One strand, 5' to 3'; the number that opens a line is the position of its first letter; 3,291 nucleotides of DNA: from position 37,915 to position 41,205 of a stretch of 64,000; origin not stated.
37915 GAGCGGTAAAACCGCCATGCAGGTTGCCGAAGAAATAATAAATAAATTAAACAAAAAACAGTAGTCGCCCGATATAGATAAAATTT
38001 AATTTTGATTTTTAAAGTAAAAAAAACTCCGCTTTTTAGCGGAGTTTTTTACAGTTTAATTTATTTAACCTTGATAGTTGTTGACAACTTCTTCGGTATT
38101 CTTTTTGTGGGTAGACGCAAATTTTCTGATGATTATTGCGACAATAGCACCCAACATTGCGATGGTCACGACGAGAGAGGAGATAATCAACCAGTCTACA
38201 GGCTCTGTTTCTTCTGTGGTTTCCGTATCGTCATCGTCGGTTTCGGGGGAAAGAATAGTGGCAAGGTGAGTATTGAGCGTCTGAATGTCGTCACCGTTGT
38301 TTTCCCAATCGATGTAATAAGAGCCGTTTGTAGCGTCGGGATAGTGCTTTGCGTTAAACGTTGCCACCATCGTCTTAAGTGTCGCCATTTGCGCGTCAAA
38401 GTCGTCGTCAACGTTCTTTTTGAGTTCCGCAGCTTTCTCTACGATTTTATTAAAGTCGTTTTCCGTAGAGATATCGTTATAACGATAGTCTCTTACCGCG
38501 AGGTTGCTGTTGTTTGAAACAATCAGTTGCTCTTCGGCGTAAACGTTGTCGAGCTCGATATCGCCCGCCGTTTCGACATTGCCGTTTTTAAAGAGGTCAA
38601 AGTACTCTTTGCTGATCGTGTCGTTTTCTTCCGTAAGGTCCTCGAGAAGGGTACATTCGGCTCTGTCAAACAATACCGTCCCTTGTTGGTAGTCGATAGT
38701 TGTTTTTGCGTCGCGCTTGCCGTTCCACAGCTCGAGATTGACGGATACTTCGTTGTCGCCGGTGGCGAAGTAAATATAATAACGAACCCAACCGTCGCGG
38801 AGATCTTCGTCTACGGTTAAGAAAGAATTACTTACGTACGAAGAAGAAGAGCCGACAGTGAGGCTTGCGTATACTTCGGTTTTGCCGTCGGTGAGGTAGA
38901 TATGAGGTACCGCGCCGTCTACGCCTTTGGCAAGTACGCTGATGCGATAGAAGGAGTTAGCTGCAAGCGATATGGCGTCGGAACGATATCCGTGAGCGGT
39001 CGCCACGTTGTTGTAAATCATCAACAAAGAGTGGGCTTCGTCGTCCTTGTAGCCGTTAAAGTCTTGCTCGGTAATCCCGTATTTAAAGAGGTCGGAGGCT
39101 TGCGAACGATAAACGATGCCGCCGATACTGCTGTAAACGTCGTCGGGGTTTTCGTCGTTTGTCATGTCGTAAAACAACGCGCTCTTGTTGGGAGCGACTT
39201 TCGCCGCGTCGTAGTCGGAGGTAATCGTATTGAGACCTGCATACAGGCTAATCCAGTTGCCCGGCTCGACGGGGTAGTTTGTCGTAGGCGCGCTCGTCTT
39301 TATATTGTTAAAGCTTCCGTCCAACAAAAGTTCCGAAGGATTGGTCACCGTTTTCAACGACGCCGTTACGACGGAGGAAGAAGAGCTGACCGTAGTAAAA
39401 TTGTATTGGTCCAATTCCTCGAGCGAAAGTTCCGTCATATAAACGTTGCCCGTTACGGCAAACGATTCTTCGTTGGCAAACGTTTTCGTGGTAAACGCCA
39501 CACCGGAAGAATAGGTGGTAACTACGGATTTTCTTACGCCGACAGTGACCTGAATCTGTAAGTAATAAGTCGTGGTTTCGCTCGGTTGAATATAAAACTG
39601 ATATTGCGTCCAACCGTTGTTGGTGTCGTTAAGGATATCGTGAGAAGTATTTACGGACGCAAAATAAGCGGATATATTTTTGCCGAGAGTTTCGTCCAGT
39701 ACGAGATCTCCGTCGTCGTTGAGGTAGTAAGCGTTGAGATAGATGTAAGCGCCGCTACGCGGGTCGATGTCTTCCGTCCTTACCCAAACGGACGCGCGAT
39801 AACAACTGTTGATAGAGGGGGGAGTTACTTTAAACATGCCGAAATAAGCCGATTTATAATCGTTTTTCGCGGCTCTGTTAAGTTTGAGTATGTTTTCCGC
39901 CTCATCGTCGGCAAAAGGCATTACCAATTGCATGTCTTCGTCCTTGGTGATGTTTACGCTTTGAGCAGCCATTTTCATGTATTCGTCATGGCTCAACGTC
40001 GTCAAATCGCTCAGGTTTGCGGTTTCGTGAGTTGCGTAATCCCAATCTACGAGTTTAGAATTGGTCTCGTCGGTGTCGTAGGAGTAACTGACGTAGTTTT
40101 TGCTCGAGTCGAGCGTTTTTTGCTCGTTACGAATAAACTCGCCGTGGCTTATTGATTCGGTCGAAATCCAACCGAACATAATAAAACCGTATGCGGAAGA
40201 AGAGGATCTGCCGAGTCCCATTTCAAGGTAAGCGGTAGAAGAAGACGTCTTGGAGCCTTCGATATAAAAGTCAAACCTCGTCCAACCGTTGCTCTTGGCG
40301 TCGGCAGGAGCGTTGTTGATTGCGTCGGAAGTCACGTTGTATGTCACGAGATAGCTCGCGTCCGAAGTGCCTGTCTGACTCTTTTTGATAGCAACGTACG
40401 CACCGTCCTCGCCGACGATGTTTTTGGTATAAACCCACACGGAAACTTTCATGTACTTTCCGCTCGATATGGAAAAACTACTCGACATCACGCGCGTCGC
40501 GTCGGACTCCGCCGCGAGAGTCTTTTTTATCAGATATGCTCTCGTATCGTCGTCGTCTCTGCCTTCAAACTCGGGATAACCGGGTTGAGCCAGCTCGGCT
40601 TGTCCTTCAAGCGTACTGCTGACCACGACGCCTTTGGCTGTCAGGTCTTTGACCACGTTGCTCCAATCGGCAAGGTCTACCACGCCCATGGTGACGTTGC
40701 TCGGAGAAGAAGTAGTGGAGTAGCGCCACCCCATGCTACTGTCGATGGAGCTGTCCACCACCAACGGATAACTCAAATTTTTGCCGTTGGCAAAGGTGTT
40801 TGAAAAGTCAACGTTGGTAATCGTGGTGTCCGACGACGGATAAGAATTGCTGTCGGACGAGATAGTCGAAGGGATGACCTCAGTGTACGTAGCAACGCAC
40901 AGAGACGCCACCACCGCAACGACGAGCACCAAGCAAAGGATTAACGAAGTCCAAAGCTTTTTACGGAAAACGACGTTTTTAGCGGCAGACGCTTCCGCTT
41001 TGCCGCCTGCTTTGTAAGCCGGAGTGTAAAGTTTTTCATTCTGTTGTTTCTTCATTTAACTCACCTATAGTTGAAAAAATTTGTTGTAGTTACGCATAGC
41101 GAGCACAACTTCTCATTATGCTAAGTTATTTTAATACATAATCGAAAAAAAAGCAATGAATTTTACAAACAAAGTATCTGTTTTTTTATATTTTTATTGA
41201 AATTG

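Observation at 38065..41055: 996-aa protein anchored by TM helices at both ends, carrying three CBM4/9-like modules and no catalytic domain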

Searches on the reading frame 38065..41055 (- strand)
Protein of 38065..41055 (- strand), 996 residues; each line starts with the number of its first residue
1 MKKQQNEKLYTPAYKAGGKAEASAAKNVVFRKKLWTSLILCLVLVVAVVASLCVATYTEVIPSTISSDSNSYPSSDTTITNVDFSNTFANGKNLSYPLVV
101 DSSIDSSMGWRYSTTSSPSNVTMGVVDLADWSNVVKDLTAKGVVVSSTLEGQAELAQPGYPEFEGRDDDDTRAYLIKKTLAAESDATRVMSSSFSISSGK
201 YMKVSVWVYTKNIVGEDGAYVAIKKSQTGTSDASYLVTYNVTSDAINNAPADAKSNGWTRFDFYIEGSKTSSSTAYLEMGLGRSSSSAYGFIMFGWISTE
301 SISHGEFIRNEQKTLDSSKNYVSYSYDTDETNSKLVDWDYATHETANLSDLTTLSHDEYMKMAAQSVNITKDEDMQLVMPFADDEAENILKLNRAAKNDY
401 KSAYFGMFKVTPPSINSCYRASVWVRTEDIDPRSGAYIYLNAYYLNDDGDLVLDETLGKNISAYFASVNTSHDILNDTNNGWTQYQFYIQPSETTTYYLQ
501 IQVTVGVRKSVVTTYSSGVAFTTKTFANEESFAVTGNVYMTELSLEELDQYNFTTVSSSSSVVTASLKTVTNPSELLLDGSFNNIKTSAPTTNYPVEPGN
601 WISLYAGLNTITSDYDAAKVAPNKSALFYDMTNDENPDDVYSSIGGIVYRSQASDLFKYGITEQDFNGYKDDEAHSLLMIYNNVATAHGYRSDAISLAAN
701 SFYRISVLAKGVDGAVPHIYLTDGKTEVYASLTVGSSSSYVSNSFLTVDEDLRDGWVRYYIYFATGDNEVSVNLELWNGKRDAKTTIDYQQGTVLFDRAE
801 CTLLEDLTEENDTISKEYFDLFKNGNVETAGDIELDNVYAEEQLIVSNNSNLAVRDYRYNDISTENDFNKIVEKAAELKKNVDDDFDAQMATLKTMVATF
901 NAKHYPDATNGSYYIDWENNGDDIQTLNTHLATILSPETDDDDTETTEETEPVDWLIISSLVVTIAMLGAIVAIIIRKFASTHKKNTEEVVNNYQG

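Call 3: search_protein_families(library=pfam, proteins=[window:38065-41055:-], max_evalue=10)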
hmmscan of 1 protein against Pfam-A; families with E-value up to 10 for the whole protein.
window:38065-41055:- (996 aa): 1 family
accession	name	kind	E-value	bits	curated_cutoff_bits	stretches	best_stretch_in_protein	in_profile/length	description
PF25053.1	DUF7791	-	0.093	13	28.1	1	876-907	127-158/162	Domain of unknown function (DUF7791)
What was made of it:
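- On Pfam CBM_4_9 (PF02018): There is no CBM_4_9 hit for the window protein, even at E<=10 (call 3).
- Closest known: CBM_4_9 / CenC-like carbohydrate-binding modules. Different: The window protein gives no Pfam hit, even at E<=10 (call 3).
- Closest known: Two-pass envelope proteins with a large external loop. Different: There is no sequence or profile match (call 3).
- No SLH or CWB2 or other known S-layer anchoring module is present (call 3).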

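Call 4: search_protein_families(library=ncbifam, proteins=[window:38065-41055:-], max_evalue=10)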
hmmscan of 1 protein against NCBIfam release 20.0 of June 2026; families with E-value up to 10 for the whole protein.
window:38065-41055:- (996 aa): 2 families
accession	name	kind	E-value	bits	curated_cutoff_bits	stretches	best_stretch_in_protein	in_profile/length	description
NF048003.1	GTA_spike_fiber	domain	0.00017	22.2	36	2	685-785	52-152/182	phage head spike fiber domain-containing protein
NF045849.1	ICE_MMCAP2_0565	equivalog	0.056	13.1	40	1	956-990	15-49/80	Mbov_0395 family pilin-like conjugal transfer protein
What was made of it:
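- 38638..39342 (-): Module 3, aa 572-806: CBM4/9-like beta-sandwich (NGSF...W start, VLFD end). There is a weak NCBIfam GTA_spike_fiber match at 685-785, below the cut-off (call 4).
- On RsgI-type anti-sigma factors: The N-tail is 33 aa with no domain hit (calls 3, 4).
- On Phage receptor-binding or tail-fibre proteins: The NCBIfam GTA_spike_fiber match scores 22 bits against a cut-off of 36 (call 4).
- The cytoplasmic tails here are only 33 and 20 aa, with no domain (calls 3, 4).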

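Call 5: search_solved_structures(query=window:38065-41055:-, max_evalue=10)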
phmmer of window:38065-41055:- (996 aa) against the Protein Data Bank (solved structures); distinct sequences matched with E-value up to 10: 1.
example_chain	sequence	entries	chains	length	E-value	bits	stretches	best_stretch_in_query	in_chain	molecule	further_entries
1je3_A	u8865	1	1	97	0.073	14.5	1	192-267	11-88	HYPOTHETICAL 8.6 KDA PROTEIN IN AMYA-FLIE INTERGENIC REGION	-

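Call 6: find_homologous_proteins(query=window:38065-41055:-)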
Query window:38065-41055:- (996 aa): 8 proteins with E <= 0.001 among 8000 candidates.
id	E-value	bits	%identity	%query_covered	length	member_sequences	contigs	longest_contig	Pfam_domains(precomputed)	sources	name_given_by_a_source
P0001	0.0e+0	2155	98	100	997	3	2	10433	-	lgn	-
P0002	0.0e+0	1759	80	100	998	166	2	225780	-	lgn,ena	-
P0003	3.2e-254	865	46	100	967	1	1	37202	-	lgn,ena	-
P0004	8.5e-253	860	45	100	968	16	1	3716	-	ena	-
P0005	3.0e-124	434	34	99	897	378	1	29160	-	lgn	-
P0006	7.5e-18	82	32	12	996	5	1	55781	-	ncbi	-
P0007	6.9e-7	46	26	21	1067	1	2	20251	PF02018.24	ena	-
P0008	1.6e-5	42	30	12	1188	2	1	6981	-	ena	-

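Call 14: search_protein_families(library=pfam, proteins=[P0005, P0006, P0007, P0008], max_evalue=1)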
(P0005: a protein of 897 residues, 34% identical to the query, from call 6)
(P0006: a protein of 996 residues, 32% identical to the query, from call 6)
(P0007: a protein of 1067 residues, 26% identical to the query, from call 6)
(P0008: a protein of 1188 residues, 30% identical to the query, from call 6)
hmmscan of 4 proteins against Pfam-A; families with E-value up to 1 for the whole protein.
P0005 (897 aa): 7 families
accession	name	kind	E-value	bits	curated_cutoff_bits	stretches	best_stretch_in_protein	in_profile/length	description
PF22825.2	HpiC1-like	-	0.0001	22.9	27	1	507-619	5-92/174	HpiC1 cyclase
PF09716.15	ETRAMP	-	0.0016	18.8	29.1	1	24-51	44-71/81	Malarial early transcribed membrane protein (ETRAMP)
PF06024.17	Orf78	-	0.01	16.6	29.4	0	7-50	37-80/101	Orf78 (ac78)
PF02009.21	RIFIN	-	0.034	14.5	32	0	727-894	178-318/327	Rifin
PF01473.26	Choline_bind_1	-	0.26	12.2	20.5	0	801-813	7-18/19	Putative cell wall binding repeat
PF10661.14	EssA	-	0.85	9.9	24.1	0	825-887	83-145/147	WXG100 protein secretion system (Wss), protein EssA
PF07898.18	DUF1676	-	0.94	10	24.3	0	28-48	147-167/170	Protein of unknown function (DUF1676)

P0006 (996 aa): 5 families
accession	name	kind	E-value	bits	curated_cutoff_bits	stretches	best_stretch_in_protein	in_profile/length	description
PF22251.1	PFF1_TM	-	0.0081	16.2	32.3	1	865-976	105-218/300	Vacuolar membrane protease, transmembrane domain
PF08496.15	Peptidase_S49_N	-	0.12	12.9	27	1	863-934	14-85/147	Peptidase family S49 N-terminal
PF14584.11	DUF4446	-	0.16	12.4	27.4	1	866-935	5-75/150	Protein of unknown function (DUF4446)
PF24000.1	DUF7316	-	0.18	12.8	27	1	735-798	21-76/78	Family of unknown function (DUF7316)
PF07332.16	Phage_holin_3_6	-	0.22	12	28.4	1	858-892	66-99/116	Putative Actinobacterial Holin-X, holin superfamily III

P0007 (1067 aa): 22 families
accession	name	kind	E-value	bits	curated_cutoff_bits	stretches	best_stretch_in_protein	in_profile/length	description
PF02018.23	CBM_4_9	-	1.5e-06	29.1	25.9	1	171-255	43-129/136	Carbohydrate binding domain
PF22251.1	PFF1_TM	-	0.00032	20.8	32.3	1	925-1024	101-198/300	Vacuolar membrane protease, transmembrane domain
PF23828.1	DUF7198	-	0.004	17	27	1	924-988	6-70/236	Family of unknown function (DUF7198)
PF15807.10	MAP17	-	0.0067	16.9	29.6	1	926-1008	36-118/122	Membrane-associated protein 117 kDa, PDZK1-interacting protein 1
PF11807.13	UstYa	-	0.0084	16.4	25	1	915-1022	5-110/220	Mycotoxin biosynthesis protein UstYa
PF20570.3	DUF6779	-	0.019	16.1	28.1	1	932-996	9-73/108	Domain of unknown function (DUF6779)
PF10265.14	Miga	-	0.019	14.4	25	1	923-1022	10-108/540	Mitoguardin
PF01496.24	V_ATPase_I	-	0.02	13.3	30.7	1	924-994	616-685/815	V-type ATPase 116kDa subunit family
PF15345.11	TMEM51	-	0.026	14.7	25.5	1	921-1025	56-164/237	Transmembrane protein 51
PF03137.26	OATP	-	0.033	12.9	25.8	1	918-977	215-273/545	Organic Anion Transporter Polypeptide (OATP) family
PF14221.11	DUF4330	-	0.044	14.3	27.6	1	926-1015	19-109/167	Domain of unknown function (DUF4330)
PF07219.19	HemY_N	-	0.053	14.1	31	1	918-994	15-91/107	HemY protein N-terminus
PF02932.22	Neur_chan_memb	-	0.1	13.3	28.1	1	922-1027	63-163/233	Neurotransmitter-gated ion-channel transmembrane region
PF04636.18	PA26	-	0.11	11.9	29.4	1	922-1025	149-251/445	PA26 p53-induced protein (sestrin)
PF16118.10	DUF4834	-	0.12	13.7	27.8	0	925-988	10-74/99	Domain of unknown function (DUF4834)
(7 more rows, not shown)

P0008 (1188 aa): 1 family
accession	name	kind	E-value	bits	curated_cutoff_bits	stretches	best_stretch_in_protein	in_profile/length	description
PF02932.22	Neur_chan_memb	-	0.33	11.6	28.1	1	1025-1163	61-181/233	Neurotransmitter-gated ion-channel transmembrane region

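Call 17: find_encoding_contigs(protein=P0002, flank=8000, max_places=3)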
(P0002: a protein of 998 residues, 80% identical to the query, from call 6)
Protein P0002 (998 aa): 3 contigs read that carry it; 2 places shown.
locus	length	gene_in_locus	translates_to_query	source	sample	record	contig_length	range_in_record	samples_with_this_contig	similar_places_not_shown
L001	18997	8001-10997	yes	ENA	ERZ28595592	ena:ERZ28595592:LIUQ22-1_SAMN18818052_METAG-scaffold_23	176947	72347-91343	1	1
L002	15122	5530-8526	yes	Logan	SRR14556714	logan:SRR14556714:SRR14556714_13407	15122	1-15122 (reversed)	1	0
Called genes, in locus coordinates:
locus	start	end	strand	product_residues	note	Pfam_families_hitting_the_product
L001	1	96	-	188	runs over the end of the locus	PF02545:Maf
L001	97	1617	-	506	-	PF02541:Ppx-GppA, PF21447:Ppx-GppA_III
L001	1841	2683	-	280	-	PF14697:Fer4_21 (faint), PF12837:Fer4_6 (faint), PF25160:LdpA_Fe-S-bd (faint), PF04060:FeS, PF12797:Fer4_2 (faint), PF12838:Fer4_7 (weak), PF13187:Fer4_9, PF00037:Fer4 (weak), +1 more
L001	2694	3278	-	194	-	PF02508:Rnf-Nqr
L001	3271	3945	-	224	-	PF02508:Rnf-Nqr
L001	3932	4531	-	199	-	-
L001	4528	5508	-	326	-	PF03116:NQR2_RnfD_RnfE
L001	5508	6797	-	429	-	PF05896:NQRA_N (faint), PF13375:RnfC_N, PF01512:Complex1_51K, PF13183:Fer4_8 (faint), PF10531:SLBB, PF12838:Fer4_7, PF13237:Fer4_10, PF14697:Fer4_21 (weak), +4 more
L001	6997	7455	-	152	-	PF01925:TauE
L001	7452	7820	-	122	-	PF01925:TauE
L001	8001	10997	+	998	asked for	-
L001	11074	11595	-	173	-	PF13238:AAA_18 (weak), PF01202:SKI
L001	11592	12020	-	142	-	PF01220:DHquinase_II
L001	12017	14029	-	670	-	PF00275:EPSP_synthase, PF08501:Shikimate_dh_N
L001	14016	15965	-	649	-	PF01264:Chorismate_synt, PF01761:DHQ_synthase, PF24621:DHQS_C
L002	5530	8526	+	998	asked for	-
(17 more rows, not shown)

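Call 18: find_encoding_contigs(protein=P0006, flank=8000, max_places=3)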
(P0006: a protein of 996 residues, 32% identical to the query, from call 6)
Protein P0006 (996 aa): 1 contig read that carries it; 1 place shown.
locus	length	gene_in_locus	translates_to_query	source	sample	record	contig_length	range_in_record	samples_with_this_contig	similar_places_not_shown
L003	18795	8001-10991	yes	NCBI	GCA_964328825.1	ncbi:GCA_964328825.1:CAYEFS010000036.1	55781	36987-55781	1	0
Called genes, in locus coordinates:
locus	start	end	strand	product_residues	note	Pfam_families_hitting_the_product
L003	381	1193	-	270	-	PF04060:FeS, PF12797:Fer4_2 (faint), PF13237:Fer4_10 (weak), PF14697:Fer4_21 (weak), PF12838:Fer4_7, PF13187:Fer4_9 (weak), PF00037:Fer4 (weak), PF12837:Fer4_6 (weak)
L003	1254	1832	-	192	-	PF02508:Rnf-Nqr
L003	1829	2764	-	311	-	PF02508:Rnf-Nqr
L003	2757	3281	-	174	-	PF04205:FMN_bind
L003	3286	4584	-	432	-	PF03116:NQR2_RnfD_RnfE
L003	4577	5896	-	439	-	PF13375:RnfC_N, PF01512:Complex1_51K, PF13183:Fer4_8 (faint), PF14697:Fer4_21 (faint), PF25160:LdpA_Fe-S-bd (faint), PF12838:Fer4_7 (weak), PF13187:Fer4_9 (weak), PF13237:Fer4_10, +2 more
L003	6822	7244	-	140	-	PF01925:TauE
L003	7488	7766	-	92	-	PF01925:TauE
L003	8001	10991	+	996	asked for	-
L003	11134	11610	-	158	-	-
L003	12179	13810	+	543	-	PF01943:Polysacc_synt, PF01554:MatE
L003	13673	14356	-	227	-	PF07155:ECF-ribofla_trS, PF12822:ECF_trnsprt, PF09515:Thia_YuaJ (weak)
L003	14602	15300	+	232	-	PF04239:DUF421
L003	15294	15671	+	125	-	PF14276:DUF4363 (weak)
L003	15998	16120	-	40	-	-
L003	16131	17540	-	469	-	-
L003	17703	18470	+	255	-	-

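Call 29: search_protein_representatives(alignment_id=A1)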
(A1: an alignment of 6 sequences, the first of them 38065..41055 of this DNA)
Query: 6 sequences, 954 profile positions. Proteins with E-value up to 0.001 (for the whole library): 822; up to 1e-10: 593; up to 1e-30: 125. The best 150 are listed.
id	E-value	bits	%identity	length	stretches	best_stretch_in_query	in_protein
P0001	0.0e+00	1698.1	-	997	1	1-954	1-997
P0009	0.0e+00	1374.2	-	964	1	1-954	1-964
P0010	0.0e+00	1037.8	-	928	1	1-954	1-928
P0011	3.0e-131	455.9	-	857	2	1-825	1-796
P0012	6.1e-110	385.3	-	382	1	466-847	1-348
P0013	4.8e-109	382.4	-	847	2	4-781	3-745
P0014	7.2e-100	352.0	-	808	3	10-560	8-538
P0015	5.4e-93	329.2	-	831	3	18-570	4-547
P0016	8.0e-88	312.1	-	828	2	16-822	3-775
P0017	7.6e-86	305.6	-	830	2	26-764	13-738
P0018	2.2e-82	294.1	-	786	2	21-564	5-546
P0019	1.2e-81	291.6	-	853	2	18-762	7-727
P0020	1.9e-81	291.0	-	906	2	13-762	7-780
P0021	1.7e-80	287.9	-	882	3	19-565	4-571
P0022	3.5e-80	286.8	-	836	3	3-555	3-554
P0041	2.2e-56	208.0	-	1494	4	375-764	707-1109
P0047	6.8e-52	193.2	-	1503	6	337-888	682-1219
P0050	3.7e-50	187.5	-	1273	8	234-757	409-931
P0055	1.5e-47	178.9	-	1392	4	65-764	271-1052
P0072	7.8e-43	163.2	-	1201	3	28-789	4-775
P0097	3.1e-37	144.7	-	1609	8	312-734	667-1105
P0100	6.8e-37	143.6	-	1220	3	69-725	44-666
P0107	1.0e-35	139.6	-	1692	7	309-772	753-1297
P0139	4.0e-30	121.1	-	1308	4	41-563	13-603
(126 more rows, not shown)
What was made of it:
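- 822 clusters at E<=1e-3 and 125 at E<=1e-30 (call 29).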

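Call 31: predict_structure(alignment_id=A1)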
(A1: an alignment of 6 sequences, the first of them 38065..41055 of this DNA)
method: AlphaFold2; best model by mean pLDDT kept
length: 996 residues; sequences in the alignment: 6
mean_pLDDT: 51.0   pTM: 0.32
mean pLDDT of the five models: 51.0, 48.5, 47.7, 45.8, 38.5
residues with pLDDT >= 90: 0; 70-90: 155; 50-70: 374; < 50: 467
segments of 3 or more residues with pLDDT < 50: 1-38, 49-87, 89-91, 96-108, 302-348, 367-388, 394-401, 414-416, 456-466, 470-479, 512-533, 551-559, 569-664, 666-676, 736-752, 805-817, 822-842, 860-863, 906-961, 977-996
pLDDT, mean of each block of 10 residues (from residue 1): 24 21 27 42 50 32 25 30 41 50 41 60 75 77 70 75 62 78 74 63 78 76 72 69 64 76 65 73 71 76 40 28 25 30 44 53 51 44 41 45 55 54 61 61 66 50 45 42 63 65 59 37 33 53 54 40 51 22 23 29 28 29 27 30 31 40 44 45 58 64 71 74 72 53 36 62 69 75 63 63 49 47 44 38 54 62 53 64 62 67 49 38 43 39 28 38 58 53 34 30
secondary structure, 60 per line:
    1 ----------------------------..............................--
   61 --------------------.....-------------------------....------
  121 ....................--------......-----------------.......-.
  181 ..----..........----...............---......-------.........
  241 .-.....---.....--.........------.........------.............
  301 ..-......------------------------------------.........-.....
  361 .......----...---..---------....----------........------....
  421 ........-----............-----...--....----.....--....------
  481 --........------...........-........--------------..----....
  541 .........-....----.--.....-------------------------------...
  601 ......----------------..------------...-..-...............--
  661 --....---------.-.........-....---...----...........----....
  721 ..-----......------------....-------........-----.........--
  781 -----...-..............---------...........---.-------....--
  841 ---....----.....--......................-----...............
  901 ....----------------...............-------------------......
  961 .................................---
elements in order (helices of 4 or more, strands of 3 or more residues): H29-58 H81-85 E111-114 E121-127 H128-140 H149-154 E172-178 E187-196 E201-215 E219-224 E235-241 H243-247 E258-266 E273-281 E288-302 H304-309 E351-354 H356-367 E389-392 E403-410 E417-428 E434-445 E451-453 H456-459 E464-468 H471-474 E483-490 E497-507 H509-516 E537-549 H551-554 E562-566 E601-606 E644-649 H650-658 H663-666 E678-686 E688-691 E695-697 E702-712 E717-722 E728-733 H746-749 E757-764 E770-778 E790-803 H813-823 H835-838 E844-847 E852-856 H859-880 H886-904 H921-935 H955-993
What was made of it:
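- Tried and rejected: The first AF2 model, from 6 sequences, was too poor to use (pLDDT 51, call 31).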

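Call 37: find_related_loci(query=A1, collection=genome_contigs, flank=10000)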
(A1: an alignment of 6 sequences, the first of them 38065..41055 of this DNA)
Query A1 (996 aa) in genome_contigs; peptide patterns used: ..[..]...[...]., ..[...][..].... (x = any residue, [..] = any of these).
115 stretches matched a pattern; 4 encode a relative of the query (tblastn E <= 1e-3); 4 distinct loci.
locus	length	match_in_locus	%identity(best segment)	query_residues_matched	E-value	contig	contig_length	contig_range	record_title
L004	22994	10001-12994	80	1-996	0e+0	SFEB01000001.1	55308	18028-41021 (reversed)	MAG: Clostridiales bacterium isolate W0P28.020 Contig217, whole genome shotgun sequence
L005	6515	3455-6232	40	1-994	0e+0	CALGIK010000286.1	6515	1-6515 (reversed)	MAG TPA_asm: uncultured Clostridia bacterium isolate SRR1561999_bin.146_CONCOCT_v1.1_MAG genome assembly, contig: ERZ724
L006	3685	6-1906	42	284-994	1e-144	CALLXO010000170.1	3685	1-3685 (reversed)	MAG TPA_asm: uncultured Clostridia bacterium isolate SRR1561992_bin.43_CONCOCT_v1.1_MAG genome assembly, contig: ERZ7240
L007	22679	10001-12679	34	1-985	7e-129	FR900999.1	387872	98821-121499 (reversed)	Subdoligranulum sp. CAG:314 genomic scaffold, scf22, whole genome shotgun sequence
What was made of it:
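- Tried and rejected: The narrow alignment found only 4 loci (call 37).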

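Call 38: find_homologous_proteins(query=A2, max_evalue=0.00001)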
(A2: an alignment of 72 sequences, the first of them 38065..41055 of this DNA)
Query A2 (72 sequences) (996 aa, profile of the alignment): 13 proteins with E <= 0.00001 among 8000 candidates.
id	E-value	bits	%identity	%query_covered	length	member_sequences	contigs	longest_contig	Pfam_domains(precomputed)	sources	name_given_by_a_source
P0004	4.3e-232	791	45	100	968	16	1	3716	-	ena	-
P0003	1.1e-231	790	46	100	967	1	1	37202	-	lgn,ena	-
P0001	5.4e-224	765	98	100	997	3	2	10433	-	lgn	-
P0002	1.3e-218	747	80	100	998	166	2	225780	-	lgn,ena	-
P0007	6.9e-132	460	26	21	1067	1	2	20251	PF02018.24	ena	-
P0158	3.4e-131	457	21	27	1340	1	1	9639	-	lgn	-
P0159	2.1e-119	418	26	13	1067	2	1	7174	-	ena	-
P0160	3.0e-119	418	31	13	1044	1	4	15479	-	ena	-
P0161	2.7e-114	401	29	11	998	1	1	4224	-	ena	-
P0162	2.2e-106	375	26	14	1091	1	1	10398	-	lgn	-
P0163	2.5e-93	332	26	11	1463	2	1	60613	-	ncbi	-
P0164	5.3e-92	328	32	3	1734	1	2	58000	-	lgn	-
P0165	4.7e-52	196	25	11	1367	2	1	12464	-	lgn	-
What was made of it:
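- Tried and rejected: The word-indexed homologue search with the wide profile returned only 13 proteins, none of them named (call 38).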
